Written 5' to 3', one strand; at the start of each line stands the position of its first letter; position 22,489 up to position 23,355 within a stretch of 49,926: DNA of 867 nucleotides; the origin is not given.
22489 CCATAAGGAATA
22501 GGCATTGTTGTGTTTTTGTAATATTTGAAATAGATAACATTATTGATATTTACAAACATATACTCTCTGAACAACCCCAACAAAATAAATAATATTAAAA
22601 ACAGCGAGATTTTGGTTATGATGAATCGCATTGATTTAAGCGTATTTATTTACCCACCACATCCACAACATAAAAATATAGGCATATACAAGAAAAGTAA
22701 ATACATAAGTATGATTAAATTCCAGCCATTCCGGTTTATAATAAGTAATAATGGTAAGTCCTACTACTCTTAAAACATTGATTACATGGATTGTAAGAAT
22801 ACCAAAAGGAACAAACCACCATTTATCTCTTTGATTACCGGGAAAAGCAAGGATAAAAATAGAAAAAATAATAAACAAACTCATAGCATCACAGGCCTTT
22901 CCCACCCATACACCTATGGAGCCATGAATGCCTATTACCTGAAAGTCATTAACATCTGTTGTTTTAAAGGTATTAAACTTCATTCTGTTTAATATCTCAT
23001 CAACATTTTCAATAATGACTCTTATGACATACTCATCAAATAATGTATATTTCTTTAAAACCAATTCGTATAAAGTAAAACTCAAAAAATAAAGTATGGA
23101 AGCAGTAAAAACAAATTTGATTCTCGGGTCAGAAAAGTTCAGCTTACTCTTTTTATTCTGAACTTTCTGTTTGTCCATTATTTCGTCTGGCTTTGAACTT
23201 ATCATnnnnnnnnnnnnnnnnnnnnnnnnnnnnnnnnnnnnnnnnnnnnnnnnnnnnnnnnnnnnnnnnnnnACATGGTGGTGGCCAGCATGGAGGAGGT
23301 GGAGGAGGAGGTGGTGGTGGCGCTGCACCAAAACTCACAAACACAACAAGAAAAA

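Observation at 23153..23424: Tiny poly-proline ORF with a P-I-D / TM / basic C-terminal sorting signal heads and overlaps the xrtF gene: candidate dedicated exosortase F substrate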

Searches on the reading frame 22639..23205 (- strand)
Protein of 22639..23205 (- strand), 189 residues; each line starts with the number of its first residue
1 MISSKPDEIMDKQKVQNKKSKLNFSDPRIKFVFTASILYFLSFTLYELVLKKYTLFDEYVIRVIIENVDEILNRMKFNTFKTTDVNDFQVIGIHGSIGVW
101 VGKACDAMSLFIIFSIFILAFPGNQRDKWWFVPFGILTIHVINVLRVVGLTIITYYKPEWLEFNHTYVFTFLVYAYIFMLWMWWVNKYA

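Call 3: search_protein_families(library=ncbifam, proteins=[window:22639-23205:-], max_evalue=10)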
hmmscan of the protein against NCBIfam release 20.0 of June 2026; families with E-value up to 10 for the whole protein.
seq(189 aa): 8 families
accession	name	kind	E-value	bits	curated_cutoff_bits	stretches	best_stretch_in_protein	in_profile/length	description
NF046081.1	exosort_XrtX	exception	2.4e-47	161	170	1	27-189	3-163/168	exosortase X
TIGR04128.1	exoso_Fjoh_1448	exception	2.6e-23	83.1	90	1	27-188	7-172/174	exosortase family protein XrtF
TIGR04178.1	exo_archaeo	signature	2.7e-15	56.4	23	1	101-186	3-96/97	exosortase/archaeosortase family protein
NF046083.1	exosort_XrtY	exception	9.7e-12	45.1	160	1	46-185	35-168/168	exosortase Y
TIGR04177.1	exosort_XrtH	exception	3.5e-11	43.3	86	1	58-186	21-153/158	exosortase H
TIGR04300.1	exosort_XrtM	exception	8e-08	32.9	125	1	100-184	56-140/150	exosortase family protein XrtM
TIGR04144.1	archaeo_VPXXXP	exception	0.00048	20.1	150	1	38-187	10-152/156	archaeosortase B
NF033505.2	paceosortase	exception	0.0073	16.4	80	1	83-186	49-146/167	pacearchaeosortase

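Call 4: search_protein_families(library=pfam, proteins=[window:22639-23205:-], max_evalue=10)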
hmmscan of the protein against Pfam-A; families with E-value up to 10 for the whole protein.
seq(189 aa): 2 families
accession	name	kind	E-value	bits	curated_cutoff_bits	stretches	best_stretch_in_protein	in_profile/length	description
PF09721.15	Exosortase_EpsH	-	7.1e-06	26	25.7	1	90-183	152-253/254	Transmembrane exosortase (Exosortase_EpsH)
PF14808.11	TMEM164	-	0.15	12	25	1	108-183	99-174/217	TMEM164 family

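Call 8: find_homologous_proteins(query=window:22639-23178:-)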
Query seq(180 aa) (180 aa): 48 proteins with E <= 0.001 among 491 candidates.
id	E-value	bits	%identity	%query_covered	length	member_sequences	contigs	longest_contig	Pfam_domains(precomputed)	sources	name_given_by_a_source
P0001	6.7e-97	341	84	99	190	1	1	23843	PF09721.16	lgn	-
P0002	2.2e-96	339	82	99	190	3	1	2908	PF09721.16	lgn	-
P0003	3.5e-95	335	81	99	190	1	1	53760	PF09721.16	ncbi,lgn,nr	ncbi:MAG: exosortase/archaeosortase family protein [Bacteroidia bacterium]|nr:MAG: exosortase/archae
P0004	1.3e-94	333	81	100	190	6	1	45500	PF09721.16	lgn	-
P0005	2.0e-92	326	78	99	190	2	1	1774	PF09721.16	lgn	-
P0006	1.5e-91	323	75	99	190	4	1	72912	PF09721.16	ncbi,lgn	-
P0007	7.0e-91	321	75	100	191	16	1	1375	PF09721.16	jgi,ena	-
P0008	4.5e-90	318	75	98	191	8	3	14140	PF09721.16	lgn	-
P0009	2.9e-89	316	74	99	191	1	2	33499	PF09721.16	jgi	-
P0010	6.6e-89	315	74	100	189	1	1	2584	PF09721.16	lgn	-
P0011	2.1e-88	313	71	99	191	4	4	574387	PF09721.16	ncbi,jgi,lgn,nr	ncbi:MAG TPA: archaeosortase/exosortase family protein [Bacteroidia bacterium]|nr:archaeosortase/exo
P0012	4.1e-88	312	73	99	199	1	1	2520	PF09721.16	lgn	-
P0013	2.9e-87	309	76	99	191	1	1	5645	-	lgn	-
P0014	5.7e-87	308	76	99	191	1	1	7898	-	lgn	-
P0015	7.7e-87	308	70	99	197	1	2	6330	PF09721.16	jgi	jgi:exosortase family protein XrtF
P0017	4.2e-85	302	70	99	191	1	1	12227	PF09721.16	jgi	-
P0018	7.2e-85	302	76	93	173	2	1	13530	PF09721.16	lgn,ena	-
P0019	8.9e-85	301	74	99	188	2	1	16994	PF09721.16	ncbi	-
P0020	1.1e-81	291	69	99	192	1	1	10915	PF09721.16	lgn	-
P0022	1.2e-50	190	53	89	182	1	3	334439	PF09721.16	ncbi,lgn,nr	ncbi:MAG: exosortase family protein XrtF [Bacteroidetes bacterium]|nr:exosortase family protein XrtF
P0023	5.6e-50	188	52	92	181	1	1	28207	PF09721.16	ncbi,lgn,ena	-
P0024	1.3e-49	187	52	92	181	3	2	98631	PF09721.16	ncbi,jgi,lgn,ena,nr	ncbi:MAG TPA: archaeosortase/exosortase family protein [Bacteroidia bacterium]|jgi:exosortase family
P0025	2.1e-49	186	52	91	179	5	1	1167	PF09721.16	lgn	-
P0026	3.4e-49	185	52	92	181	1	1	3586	PF09721.16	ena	-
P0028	3.7e-48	182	51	92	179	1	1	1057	PF09721.16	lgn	-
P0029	9.3e-48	181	51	87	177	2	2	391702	PF09721.16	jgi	jgi:exosortase family protein XrtF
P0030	1.6e-47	180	50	92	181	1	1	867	PF09721.16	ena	-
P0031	1.9e-47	179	50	92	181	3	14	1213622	-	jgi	jgi:exosortase family protein XrtF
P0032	9.2e-47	177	50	92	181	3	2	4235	PF09721.16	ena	-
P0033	1.2e-46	177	49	93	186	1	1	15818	PF09721.16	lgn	-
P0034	2.3e-46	176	48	92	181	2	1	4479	PF09721.16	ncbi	-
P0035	1.2e-45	174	47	92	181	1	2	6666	PF09721.16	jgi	jgi:exosortase family protein XrtF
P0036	2.2e-45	173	46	92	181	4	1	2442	PF09721.16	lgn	-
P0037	3.3e-45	172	47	92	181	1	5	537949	PF09721.16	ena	-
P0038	3.3e-45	172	47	92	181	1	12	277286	PF09721.16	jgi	jgi:exosortase family protein XrtF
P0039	5.4e-45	172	46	91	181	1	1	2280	PF09721.16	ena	-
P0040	6.9e-45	171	47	92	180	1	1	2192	PF09721.16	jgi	jgi:exosortase family protein XrtF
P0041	7.0e-45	171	47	92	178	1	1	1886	PF09721.16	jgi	jgi:exosortase family protein XrtF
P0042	9.6e-45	171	45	96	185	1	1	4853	PF09721.16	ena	-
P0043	1.4e-44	170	47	93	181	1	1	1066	PF09721.16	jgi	jgi:exosortase family protein XrtF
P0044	6.7e-42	161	45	92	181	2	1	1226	PF09721.16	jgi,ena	-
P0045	1.9e-26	111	38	93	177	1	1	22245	PF09721.16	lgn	-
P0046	7.4e-25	106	35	92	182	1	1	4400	PF09721.16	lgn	-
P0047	1.1e-24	105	36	92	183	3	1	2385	PF09721.16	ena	-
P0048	8.4e-20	89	36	88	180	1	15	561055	PF09721.16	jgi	jgi:exosortase family protein XrtF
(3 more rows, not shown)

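Call 13: find_related_loci(query=A1, collection=genome_contigs, flank=4000)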
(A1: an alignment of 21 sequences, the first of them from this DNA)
Query A1 (180 aa) in genome_contigs; peptide patterns used: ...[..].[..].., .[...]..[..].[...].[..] (x = any residue, [..] = any of these).
599 stretches matched a pattern (row limit reached: there are more); 559 encode a relative of the query (tblastn E <= 1e-3); the best 80 are kept; 80 distinct loci.
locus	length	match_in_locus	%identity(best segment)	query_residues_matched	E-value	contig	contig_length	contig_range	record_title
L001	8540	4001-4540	79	2-180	4e-96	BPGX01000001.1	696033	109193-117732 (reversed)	MAG: Bacteroidia bacterium KatS3mg027 DNA, contig_15448, whole genome shotgun sequence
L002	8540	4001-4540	75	2-180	5e-95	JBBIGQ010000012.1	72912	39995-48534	MAG: Sphingobacteriaceae bacterium isolate BQS170218_bin_95 NODE_267_length_72912_cov_13.0631, whole genome shotgun sequ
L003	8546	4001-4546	74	1-180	2e-94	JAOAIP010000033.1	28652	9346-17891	MAG: Bacteroidia bacterium isolate SKW94 k141_10674, whole genome shotgun sequence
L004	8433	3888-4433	75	4-180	2e-94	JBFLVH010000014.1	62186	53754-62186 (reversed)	MAG: Bacteroidota bacterium isolate MAG001 MAG001_14, whole genome shotgun sequence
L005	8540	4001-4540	74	2-180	2e-93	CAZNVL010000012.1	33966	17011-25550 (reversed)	MAG TPA_asm: uncultured Flavobacteriaceae bacterium isolate binchicken_co30_116 genome assembly, contig: NODE_1100_lengt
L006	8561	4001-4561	71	2-180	2e-88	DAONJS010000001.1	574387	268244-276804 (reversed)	MAG TPA_asm: Bacteroidia bacterium isolate AMR_MDS_3733 NODE_1_length_574387_cov_15.066247, whole genome shotgun sequenc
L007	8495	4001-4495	72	16-180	1e-81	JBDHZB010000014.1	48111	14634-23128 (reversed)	MAG: Bacteroidia bacterium isolate AS-MICRO-3CA.137 NODE_2613_length_48111_cov_4.063638, whole genome shotgun sequence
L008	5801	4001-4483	54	20-180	3e-59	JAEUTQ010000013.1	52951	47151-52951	MAG: Bacteroidia bacterium isolate new MAG-333 k141_3688787, whole genome shotgun sequence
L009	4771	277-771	50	16-180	3e-58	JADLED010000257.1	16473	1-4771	MAG: Bacteroidia bacterium isolate SJ304 c_000001451802, whole genome shotgun sequence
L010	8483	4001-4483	53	20-180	3e-58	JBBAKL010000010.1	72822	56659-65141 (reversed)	MAG: Bacteroidia bacterium isolate EUL_036 ctg10-EUL_036, whole genome shotgun sequence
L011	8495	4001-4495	52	16-180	3e-56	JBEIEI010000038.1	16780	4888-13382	MAG: Flavobacteriales bacterium isolate Sample-101-S75-bin-72 Sample_101_S75-bin_72-k141_2526823, whole genome shotgun s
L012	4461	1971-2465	52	16-180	2e-56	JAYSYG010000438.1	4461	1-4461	MAG: Sphingobacteriaceae bacterium isolate GFS_13377 GFS_13377_437, whole genome shotgun sequence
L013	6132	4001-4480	49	21-180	2e-56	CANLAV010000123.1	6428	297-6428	MAG: Bacteroidetes bacterium isolate ZE-Jul18-81 genome assembly, contig: ZE-Jul18-C18307, whole genome shotgun sequence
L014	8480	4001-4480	48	21-180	4e-56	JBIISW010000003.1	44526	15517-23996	MAG: Bacteroidia bacterium isolate ME2004-05-26_3300049596_group2_bin61 Rohwer_bin420_scaffold_123_c1, whole genome shot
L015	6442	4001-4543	48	4-180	4e-56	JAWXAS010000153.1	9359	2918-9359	MAG: Bacteroidota bacterium isolate MP5G1.50 k99_2183837, whole genome shotgun sequence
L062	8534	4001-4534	46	1-178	5e-52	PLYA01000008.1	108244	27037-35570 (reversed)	MAG: Bacteroidetes bacterium isolate palsa_968 73.20120700_P3D.322_contig_15349, whole genome shotgun sequence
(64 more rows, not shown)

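Call 16: search_solved_structures(query=window:22639-23178:-, max_evalue=10)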
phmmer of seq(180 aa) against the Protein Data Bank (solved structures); distinct sequences matched with E-value up to 10: 0.

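Call 30: search_protein_families(library=ncbifam, proteins=[P0003, P0011, P0022, P0024, P0031, P0042, P0045, P0046, P0047, P0048], max_evalue=1e-10)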
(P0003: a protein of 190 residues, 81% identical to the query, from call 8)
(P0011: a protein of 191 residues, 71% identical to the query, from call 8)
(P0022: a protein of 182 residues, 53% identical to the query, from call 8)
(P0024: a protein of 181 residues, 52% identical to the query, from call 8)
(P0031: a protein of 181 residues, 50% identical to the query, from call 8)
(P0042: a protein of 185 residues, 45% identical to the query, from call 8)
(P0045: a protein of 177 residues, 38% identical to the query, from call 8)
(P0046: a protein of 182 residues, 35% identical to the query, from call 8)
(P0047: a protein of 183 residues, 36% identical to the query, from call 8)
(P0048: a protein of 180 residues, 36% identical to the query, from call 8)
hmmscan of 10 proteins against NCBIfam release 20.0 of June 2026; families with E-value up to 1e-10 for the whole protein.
P0003 (190 aa): 4 families
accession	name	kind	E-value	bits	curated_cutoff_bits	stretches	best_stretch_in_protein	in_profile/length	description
NF046081.1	exosort_XrtX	exception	7.2e-49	165.9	170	1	28-190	3-163/168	exosortase X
TIGR04128.1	exoso_Fjoh_1448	exception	1.7e-26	93.5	90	1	28-189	7-172/174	exosortase family protein XrtF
TIGR04178.1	exo_archaeo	signature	3.5e-16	59.3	23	1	102-187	3-96/97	exosortase/archaeosortase family protein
NF046083.1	exosort_XrtY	exception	2.1e-13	50.5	160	1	46-186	34-168/168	exosortase Y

P0011 (191 aa): 4 families
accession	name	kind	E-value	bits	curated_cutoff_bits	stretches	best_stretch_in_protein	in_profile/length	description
NF046081.1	exosort_XrtX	exception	4e-47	160.2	170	1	31-191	5-163/168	exosortase X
TIGR04128.1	exoso_Fjoh_1448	exception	2.1e-23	83.4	90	1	31-190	9-172/174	exosortase family protein XrtF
TIGR04178.1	exo_archaeo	signature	3.4e-15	56.1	23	1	103-188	3-96/97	exosortase/archaeosortase family protein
NF046083.1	exosort_XrtY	exception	2.3e-11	43.8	160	1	60-187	47-168/168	exosortase Y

P0022 (182 aa): 5 families
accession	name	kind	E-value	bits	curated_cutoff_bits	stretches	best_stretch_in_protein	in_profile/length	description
NF046081.1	exosort_XrtX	exception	5.4e-52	176.1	170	1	8-172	2-164/168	exosortase X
TIGR04128.1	exoso_Fjoh_1448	exception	2e-26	93.3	90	1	6-171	4-173/174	exosortase family protein XrtF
NF046083.1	exosort_XrtY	exception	2.3e-14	53.6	160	1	9-167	3-168/168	exosortase Y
TIGR04178.1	exo_archaeo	signature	8.6e-14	51.6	23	1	83-168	3-95/97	exosortase/archaeosortase family protein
TIGR04177.1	exosort_XrtH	exception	3.1e-12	46.8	86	1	77-168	62-153/158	exosortase H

P0024 (181 aa): 5 families
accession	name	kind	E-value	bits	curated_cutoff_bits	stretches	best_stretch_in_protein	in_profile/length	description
NF046081.1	exosort_XrtX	exception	1.4e-56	191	170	1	8-171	2-163/168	exosortase X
TIGR04128.1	exoso_Fjoh_1448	exception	3.2e-24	86.1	90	1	13-169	11-171/174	exosortase family protein XrtF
NF046083.1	exosort_XrtY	exception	5.4e-18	65.4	160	1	35-167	42-168/168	exosortase Y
TIGR04178.1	exo_archaeo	signature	1.5e-14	54.1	23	1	83-167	3-95/97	exosortase/archaeosortase family protein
TIGR04177.1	exosort_XrtH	exception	1.6e-12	47.7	86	1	76-169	61-154/158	exosortase H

P0031 (181 aa): 4 families
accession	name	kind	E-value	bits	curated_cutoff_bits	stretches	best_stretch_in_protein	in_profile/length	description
NF046081.1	exosort_XrtX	exception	1.5e-57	194.2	170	1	8-175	2-167/168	exosortase X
TIGR04128.1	exoso_Fjoh_1448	exception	1.5e-22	80.6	90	1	11-169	9-171/174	exosortase family protein XrtF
NF046083.1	exosort_XrtY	exception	1.5e-17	64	160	1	35-167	42-168/168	exosortase Y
TIGR04178.1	exo_archaeo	signature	7.2e-12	45.5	23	1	83-168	3-96/97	exosortase/archaeosortase family protein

P0042 (185 aa): 5 families
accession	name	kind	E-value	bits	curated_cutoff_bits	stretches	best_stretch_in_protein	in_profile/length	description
NF046081.1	exosort_XrtX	exception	2.2e-57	193.6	170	1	13-177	2-165/168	exosortase X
TIGR04128.1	exoso_Fjoh_1448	exception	3.5e-23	82.7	90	1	21-173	14-171/174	exosortase family protein XrtF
NF046083.1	exosort_XrtY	exception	2.1e-18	66.8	160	1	33-171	35-168/168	exosortase Y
TIGR04178.1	exo_archaeo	signature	6.4e-14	52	23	1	87-172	3-96/97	exosortase/archaeosortase family protein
TIGR04177.1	exosort_XrtH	exception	3.2e-13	50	86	1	17-173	2-154/158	exosortase H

P0045 (177 aa): 4 families
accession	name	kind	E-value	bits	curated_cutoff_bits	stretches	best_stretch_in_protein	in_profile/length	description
NF046081.1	exosort_XrtX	exception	7.7e-50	169.1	170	1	9-168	2-163/168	exosortase X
TIGR04128.1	exoso_Fjoh_1448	exception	6.6e-19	68.8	90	1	9-168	6-173/174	exosortase family protein XrtF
NF046083.1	exosort_XrtY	exception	5.7e-18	65.4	160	1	47-163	53-167/168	exosortase Y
TIGR04178.1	exo_archaeo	signature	2.2e-11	43.9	23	1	80-164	3-94/97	exosortase/archaeosortase family protein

P0046 (182 aa): 5 families
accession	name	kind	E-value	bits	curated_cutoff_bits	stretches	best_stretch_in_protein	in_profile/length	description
NF046081.1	exosort_XrtX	exception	3.2e-66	222.4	170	1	10-174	2-166/168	exosortase X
NF046083.1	exosort_XrtY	exception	1.5e-20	73.7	160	1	29-166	34-167/168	exosortase Y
TIGR04128.1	exoso_Fjoh_1448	exception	4.9e-19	69.2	90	1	10-170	6-172/174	exosortase family protein XrtF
TIGR04178.1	exo_archaeo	signature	1.5e-13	50.9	23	1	83-167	3-95/97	exosortase/archaeosortase family protein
TIGR04177.1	exosort_XrtH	exception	3.5e-12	46.6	86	1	28-169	15-154/158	exosortase H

P0047 (183 aa): 5 families
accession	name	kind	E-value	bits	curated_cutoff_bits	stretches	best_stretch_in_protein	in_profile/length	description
NF046081.1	exosort_XrtX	exception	7.4e-67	224.4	170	1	9-173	2-166/168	exosortase X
NF046083.1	exosort_XrtY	exception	2.6e-19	69.7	160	1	28-165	34-167/168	exosortase Y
TIGR04128.1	exoso_Fjoh_1448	exception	2.3e-18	67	90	1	14-169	11-172/174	exosortase family protein XrtF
TIGR04178.1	exo_archaeo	signature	1.4e-13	50.9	23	1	81-166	2-95/97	exosortase/archaeosortase family protein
TIGR04177.1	exosort_XrtH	exception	3.7e-12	46.5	86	1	39-167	27-153/158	exosortase H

P0048 (180 aa): 3 families
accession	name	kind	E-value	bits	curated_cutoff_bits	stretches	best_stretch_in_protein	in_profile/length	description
NF046081.1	exosort_XrtX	exception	2.1e-45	154.6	170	1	4-171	1-163/168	exosortase X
TIGR04128.1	exoso_Fjoh_1448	exception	4.2e-22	79.2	90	1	4-167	5-169/174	exosortase family protein XrtF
TIGR04178.1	exo_archaeo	signature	4e-14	52.7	23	1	82-166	2-94/97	exosortase/archaeosortase family protein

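Call 46: search_protein_families(library=ncbifam, proteins=[L062:4022-4570:+], max_evalue=0.001)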
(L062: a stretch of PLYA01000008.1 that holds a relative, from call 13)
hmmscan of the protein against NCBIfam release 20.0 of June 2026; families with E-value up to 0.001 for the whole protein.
L062:4022-4570:+ (183 aa): 7 families
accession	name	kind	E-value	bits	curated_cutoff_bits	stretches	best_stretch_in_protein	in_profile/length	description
NF046081.1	exosort_XrtX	exception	6.6e-55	185.6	170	1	10-174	2-164/168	exosortase X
TIGR04128.1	exoso_Fjoh_1448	exception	1.5e-21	77.4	90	1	14-171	14-171/174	exosortase family protein XrtF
NF046083.1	exosort_XrtY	exception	3.7e-16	59.5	160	1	42-169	47-168/168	exosortase Y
TIGR04177.1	exosort_XrtH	exception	5.7e-14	52.4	86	1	14-172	2-155/158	exosortase H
TIGR04178.1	exo_archaeo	signature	2.5e-13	50.1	23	1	85-169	3-95/97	exosortase/archaeosortase family protein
TIGR04300.1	exosort_XrtM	exception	9e-09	35.9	125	1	88-174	60-149/150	exosortase family protein XrtM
TIGR04144.1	archaeo_VPXXXP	exception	4.4e-07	30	150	1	21-174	9-155/156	archaeosortase B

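Call 52: predict_structure(alignment_id=A1)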
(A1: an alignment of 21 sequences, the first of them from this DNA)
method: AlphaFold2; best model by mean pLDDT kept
length: 180 residues; sequences in the alignment: 21
mean_pLDDT: 86.0   pTM: 0.77
mean pLDDT of the five models: 86.0, 85.9, 85.7, 83.9, 83.2
residues with pLDDT >= 90: 100; 70-90: 55; 50-70: 25; < 50: 0
segments of 3 or more residues with pLDDT < 50: none
pLDDT, mean of each block of 10 residues (from residue 1): 54 77 90 86 73 91 96 73 90 72 92 93 96 93 94 90 94 94
secondary structure, 60 per line:
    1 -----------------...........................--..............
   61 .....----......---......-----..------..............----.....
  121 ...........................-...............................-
elements in order: H18-44 H47-65 E70-75 E79-84 H98-111 H116-147 H149-179

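Call 55: fold_search(model_id=the predicted structure, library=pdb)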
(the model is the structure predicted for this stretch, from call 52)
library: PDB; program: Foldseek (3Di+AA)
matches with E <= 10: 38; with E <= 0.001: 0
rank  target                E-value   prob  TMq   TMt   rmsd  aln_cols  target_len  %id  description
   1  6dfk_L                3.2e+00  0.01  0.13  0.11  20.1       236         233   11  Crystal structure of the 11S subunit of the Plasmodium falciparum proteasome, PA28 (released 2019-08-07)
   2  4e8w_B                3.7e+00  0.08  0.15  0.10  12.7        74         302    9  Crystal Structure of Burkholderia cenocepacia HldA in Complex with an ATP-competitive Inhibitor (released 2012-12-26)
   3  4wav_B                3.7e+00  0.05  0.24  0.21  15.9       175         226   14  Crystal Structure of Haloquadratum walsbyi bacteriorhodopsin mutant D93N (released 2015-09-23)
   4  2bl2_A                3.9e+00  0.02  0.16  0.18  22.0       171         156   10  The membrane rotor of the V-type ATPase from Enterococcus hirae (released 2005-04-05)
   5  7cj3_A                4.2e+00  0.06  0.24  0.19  15.6       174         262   16  Crystal structure of the transmembrane domain of Salpingoeca rosetta rhodopsin phosphodiesterase (released 2020-11-25)
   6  7jg5_a                4.2e+00  0.03  0.21  0.19  20.7       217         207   12  Cryo-EM structure of bedaquiline-free Mycobacterium smegmatis ATP synthase rotational state 1 (released 2020-08-19)
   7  2ns7_B                4.7e+00  0.13  0.27  0.25   9.5       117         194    6  How an in vitro selected peptide mimics the antibiotic tetracycline to induce TET repressor (released 2007-07-24)
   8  6o7t_c                4.7e+00  0.02  0.17  0.17  14.6       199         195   10  Saccharomyces cerevisiae V-ATPase Vph1-VO (released 2019-04-03)
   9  6yr1                  4.9e+00  0.11  0.25  0.23   9.4       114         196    9  TetR(D) soaked with Tigecycline I4(1)22 (released 2021-04-28)
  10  5fkm                  4.9e+00  0.11  0.25  0.23   9.8       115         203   10  TetR(D) T103A mutant in complex with anhydrotetracycline and magnesium, I4(1)22 (released 2016-04-06)
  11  7uw9_o                4.9e+00  0.04  0.21  0.24  11.7       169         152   12  Citrus V-ATPase State 1, H in contact with subunit a (released 2022-07-06)
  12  8i9t_CH               5.8e+00  0.04  0.19  0.10   8.5       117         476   12  Cryo-EM structure of a Chaetomium thermophilum pre-60S ribosomal subunit - State Dbp10-1 (released 2023-05-17)
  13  9ivw_F                5.8e+00  0.02  0.19  0.10  18.8       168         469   12  Structure of Adenovirus serotype 2 100K (released 2025-05-14)
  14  5fkk_B                6.2e+00  0.10  0.26  0.24   9.3       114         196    9  TetR(D) N82A mutant in complex with anhydrotetracycline and magnesium (released 2016-04-06)
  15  6n2d_a                6.2e+00  0.04  0.27  0.25  17.4       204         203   12  Bacillus PS3 ATP synthase membrane region (released 2019-02-20)
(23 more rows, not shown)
